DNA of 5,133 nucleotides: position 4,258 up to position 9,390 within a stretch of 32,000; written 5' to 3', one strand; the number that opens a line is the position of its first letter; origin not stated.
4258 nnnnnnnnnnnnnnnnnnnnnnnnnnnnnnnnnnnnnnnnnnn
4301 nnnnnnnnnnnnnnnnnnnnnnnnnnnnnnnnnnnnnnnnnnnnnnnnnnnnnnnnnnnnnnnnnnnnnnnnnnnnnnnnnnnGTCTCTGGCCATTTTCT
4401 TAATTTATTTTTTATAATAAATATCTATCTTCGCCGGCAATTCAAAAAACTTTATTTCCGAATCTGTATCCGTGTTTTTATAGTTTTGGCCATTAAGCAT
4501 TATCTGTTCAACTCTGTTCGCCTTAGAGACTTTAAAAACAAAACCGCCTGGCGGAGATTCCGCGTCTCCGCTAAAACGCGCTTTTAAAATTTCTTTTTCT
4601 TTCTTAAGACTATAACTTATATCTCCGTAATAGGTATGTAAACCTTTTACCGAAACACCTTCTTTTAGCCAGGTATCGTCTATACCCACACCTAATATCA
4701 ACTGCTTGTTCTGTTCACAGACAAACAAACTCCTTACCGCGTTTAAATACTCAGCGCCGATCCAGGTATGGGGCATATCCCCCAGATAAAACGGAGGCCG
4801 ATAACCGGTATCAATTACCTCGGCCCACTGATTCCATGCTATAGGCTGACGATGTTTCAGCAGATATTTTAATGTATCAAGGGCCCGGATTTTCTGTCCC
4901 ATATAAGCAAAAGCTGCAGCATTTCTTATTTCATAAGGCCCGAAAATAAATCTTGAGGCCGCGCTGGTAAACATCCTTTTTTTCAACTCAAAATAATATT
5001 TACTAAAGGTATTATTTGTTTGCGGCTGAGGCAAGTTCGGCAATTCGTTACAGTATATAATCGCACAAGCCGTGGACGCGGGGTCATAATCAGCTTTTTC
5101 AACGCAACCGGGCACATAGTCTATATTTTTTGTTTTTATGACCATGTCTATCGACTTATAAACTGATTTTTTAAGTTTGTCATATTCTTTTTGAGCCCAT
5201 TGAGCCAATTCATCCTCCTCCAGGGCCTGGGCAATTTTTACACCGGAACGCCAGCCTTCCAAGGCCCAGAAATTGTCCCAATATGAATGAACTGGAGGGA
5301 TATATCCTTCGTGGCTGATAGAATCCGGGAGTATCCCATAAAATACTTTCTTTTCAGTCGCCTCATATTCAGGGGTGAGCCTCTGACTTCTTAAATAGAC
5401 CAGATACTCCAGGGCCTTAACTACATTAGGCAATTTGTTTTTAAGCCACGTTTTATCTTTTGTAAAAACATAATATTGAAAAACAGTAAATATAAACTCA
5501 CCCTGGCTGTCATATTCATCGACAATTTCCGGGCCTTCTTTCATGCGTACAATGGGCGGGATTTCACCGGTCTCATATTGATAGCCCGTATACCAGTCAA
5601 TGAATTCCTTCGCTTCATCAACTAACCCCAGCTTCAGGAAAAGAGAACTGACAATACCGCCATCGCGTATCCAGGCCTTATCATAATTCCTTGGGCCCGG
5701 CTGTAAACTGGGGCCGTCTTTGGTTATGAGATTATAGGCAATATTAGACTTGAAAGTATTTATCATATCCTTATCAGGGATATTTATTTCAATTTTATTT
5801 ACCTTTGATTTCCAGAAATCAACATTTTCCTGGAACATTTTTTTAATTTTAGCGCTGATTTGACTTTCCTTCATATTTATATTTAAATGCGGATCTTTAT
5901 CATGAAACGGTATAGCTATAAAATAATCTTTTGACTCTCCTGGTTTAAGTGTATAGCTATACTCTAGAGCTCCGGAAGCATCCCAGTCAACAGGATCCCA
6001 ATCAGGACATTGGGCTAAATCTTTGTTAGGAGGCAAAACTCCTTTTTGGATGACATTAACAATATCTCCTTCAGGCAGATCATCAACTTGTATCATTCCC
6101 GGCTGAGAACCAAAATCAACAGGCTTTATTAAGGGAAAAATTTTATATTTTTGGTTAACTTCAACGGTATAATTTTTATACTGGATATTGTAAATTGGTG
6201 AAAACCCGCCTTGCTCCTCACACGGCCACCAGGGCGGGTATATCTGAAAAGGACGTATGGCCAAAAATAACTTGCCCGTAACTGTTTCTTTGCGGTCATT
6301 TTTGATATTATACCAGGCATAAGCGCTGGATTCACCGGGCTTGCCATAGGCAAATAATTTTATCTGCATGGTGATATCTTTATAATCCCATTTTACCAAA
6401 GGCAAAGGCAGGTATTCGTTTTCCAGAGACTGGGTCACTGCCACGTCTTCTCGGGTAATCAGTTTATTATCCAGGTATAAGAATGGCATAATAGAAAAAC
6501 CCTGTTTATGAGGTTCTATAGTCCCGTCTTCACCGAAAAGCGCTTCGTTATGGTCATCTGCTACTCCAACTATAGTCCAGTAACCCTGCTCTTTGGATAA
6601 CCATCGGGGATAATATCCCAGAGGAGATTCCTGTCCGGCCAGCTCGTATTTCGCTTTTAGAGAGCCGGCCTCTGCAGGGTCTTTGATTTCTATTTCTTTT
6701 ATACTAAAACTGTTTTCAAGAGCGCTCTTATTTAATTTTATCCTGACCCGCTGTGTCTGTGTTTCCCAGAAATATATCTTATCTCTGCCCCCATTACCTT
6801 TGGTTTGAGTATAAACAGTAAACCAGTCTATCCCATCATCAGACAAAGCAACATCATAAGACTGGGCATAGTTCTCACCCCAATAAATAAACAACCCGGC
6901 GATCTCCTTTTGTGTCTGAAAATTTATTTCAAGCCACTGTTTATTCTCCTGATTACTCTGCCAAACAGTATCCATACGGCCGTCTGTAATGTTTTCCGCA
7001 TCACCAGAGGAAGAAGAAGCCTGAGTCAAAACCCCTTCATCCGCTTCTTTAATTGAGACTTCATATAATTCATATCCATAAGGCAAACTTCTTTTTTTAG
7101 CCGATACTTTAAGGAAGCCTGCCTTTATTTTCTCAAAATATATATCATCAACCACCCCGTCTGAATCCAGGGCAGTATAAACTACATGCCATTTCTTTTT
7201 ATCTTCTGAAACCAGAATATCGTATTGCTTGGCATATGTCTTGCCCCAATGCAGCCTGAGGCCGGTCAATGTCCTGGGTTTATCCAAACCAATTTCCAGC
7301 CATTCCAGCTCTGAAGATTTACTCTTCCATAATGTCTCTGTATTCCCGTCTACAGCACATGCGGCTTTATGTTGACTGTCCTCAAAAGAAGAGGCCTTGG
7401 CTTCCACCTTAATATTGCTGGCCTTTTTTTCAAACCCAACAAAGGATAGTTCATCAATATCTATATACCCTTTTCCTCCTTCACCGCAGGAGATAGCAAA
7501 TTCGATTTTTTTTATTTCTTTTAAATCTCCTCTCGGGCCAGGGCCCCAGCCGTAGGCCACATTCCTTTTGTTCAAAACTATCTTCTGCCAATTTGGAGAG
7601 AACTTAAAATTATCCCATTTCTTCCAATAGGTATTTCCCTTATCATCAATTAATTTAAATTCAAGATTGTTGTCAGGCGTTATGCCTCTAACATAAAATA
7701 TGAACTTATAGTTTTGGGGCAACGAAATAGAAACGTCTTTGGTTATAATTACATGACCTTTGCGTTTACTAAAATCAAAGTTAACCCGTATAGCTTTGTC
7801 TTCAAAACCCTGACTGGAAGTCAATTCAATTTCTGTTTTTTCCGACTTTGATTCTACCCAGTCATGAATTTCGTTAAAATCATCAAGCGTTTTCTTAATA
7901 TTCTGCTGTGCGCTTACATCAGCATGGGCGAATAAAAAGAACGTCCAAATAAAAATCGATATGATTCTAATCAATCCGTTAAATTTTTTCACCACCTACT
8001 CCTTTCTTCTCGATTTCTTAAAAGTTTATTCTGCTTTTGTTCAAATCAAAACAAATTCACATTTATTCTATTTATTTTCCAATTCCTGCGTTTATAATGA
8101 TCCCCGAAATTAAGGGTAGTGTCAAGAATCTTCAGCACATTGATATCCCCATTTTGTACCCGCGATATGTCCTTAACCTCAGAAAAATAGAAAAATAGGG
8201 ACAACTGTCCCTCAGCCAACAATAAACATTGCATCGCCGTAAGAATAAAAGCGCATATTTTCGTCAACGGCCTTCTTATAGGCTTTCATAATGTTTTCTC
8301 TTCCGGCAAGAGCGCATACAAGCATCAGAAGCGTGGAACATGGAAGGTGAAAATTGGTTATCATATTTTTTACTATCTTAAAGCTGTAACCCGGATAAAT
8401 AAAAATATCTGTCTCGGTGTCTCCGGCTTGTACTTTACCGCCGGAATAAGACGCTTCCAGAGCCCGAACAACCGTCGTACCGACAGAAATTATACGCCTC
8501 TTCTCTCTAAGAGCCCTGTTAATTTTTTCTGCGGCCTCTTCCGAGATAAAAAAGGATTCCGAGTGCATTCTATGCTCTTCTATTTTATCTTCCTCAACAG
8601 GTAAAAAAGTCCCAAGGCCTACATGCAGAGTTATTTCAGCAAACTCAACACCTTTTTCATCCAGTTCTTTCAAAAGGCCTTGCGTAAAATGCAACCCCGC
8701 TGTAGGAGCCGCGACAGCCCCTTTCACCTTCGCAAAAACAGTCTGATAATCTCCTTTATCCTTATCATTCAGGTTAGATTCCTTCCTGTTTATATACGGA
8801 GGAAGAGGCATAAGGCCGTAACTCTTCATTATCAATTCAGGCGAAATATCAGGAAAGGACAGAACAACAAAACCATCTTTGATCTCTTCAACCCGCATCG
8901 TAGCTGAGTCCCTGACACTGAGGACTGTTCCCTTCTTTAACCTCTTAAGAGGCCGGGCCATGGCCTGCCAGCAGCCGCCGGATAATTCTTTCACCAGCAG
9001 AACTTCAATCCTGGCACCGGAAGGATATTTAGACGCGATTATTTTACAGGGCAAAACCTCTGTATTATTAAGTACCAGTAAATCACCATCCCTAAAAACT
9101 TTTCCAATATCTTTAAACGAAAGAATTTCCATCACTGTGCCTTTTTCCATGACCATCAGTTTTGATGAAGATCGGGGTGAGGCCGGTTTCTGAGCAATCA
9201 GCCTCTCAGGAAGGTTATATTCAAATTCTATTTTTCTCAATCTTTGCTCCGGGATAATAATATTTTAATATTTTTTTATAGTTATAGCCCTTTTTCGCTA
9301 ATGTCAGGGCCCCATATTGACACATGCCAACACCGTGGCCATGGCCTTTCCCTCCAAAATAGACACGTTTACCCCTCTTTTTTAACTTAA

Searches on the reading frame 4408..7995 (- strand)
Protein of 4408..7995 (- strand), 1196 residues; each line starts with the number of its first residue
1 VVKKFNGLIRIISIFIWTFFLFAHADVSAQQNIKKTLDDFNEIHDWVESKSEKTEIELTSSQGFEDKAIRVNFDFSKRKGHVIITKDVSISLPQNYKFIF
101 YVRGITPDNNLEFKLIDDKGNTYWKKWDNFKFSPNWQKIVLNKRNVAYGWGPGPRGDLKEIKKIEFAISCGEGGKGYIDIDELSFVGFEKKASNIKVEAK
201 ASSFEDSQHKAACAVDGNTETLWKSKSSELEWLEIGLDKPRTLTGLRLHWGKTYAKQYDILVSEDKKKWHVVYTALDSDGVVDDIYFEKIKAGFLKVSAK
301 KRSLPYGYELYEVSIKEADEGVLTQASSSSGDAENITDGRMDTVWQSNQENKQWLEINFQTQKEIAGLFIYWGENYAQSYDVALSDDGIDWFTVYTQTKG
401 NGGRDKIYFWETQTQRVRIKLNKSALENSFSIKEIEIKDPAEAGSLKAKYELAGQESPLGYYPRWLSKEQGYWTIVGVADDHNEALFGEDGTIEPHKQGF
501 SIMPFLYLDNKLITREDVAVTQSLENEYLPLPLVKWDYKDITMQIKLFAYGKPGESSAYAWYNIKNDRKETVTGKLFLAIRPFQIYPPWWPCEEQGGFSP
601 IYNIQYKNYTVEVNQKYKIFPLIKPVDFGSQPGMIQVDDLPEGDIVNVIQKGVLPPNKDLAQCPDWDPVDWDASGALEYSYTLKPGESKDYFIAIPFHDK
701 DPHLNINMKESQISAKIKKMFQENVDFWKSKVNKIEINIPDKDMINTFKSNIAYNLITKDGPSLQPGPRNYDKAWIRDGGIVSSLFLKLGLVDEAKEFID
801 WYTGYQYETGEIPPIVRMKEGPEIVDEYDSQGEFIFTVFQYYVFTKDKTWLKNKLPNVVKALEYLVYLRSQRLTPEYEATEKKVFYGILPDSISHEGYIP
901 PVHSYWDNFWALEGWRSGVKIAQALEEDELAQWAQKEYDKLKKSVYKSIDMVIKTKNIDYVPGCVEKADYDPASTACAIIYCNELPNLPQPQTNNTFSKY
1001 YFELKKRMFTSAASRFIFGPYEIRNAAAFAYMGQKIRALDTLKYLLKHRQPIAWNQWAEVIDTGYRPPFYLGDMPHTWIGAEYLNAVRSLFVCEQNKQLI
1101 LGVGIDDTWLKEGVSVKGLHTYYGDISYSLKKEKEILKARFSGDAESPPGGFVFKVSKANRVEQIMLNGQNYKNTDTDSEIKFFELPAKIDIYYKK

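Call 103: search_protein_families(library=pfam, proteins=[window:4408-7995:-], max_evalue=0.001)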
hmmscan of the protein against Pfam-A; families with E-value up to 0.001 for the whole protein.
window:4408-7995:- (1196 aa): 3 families
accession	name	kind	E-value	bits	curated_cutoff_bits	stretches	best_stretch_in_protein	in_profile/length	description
PF00754.31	F5_F8_type_C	-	1.6e-35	122.5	28.2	2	199-306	2-119/127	F5/8 type C domain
PF22633.2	F5_F8_type_C_2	-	6.8e-28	97.6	27.8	2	335-419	1-91/91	NedA-like, galactose-binding domain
PF24607.1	CBM_AftD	-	8.7e-05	22.6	27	0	201-250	9-63/149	Arabinofuranosyltransferase D, third carbohydrate binding module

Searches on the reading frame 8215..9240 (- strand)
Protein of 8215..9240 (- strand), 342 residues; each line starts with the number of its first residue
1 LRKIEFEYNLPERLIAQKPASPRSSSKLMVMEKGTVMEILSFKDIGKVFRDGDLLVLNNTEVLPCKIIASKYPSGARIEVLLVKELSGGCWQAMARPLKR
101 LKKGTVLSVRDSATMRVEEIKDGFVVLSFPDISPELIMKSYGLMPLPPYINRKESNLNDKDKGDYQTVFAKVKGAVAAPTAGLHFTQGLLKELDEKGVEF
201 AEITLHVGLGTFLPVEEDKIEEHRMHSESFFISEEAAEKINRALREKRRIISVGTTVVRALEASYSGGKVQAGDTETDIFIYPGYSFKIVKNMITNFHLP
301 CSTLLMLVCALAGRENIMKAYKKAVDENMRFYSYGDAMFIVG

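Call 103: search_protein_families(library=pfam, proteins=[window:8215-9240:-], max_evalue=0.001)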
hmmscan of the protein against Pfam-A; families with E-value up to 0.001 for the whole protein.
window:8215-9240:- (342 aa): 1 family
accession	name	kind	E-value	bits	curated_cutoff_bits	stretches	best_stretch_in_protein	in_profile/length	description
PF02547.20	Queuosine_synth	-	3.6e-125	417.8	25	1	5-340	3-322/322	Queuosine biosynthesis protein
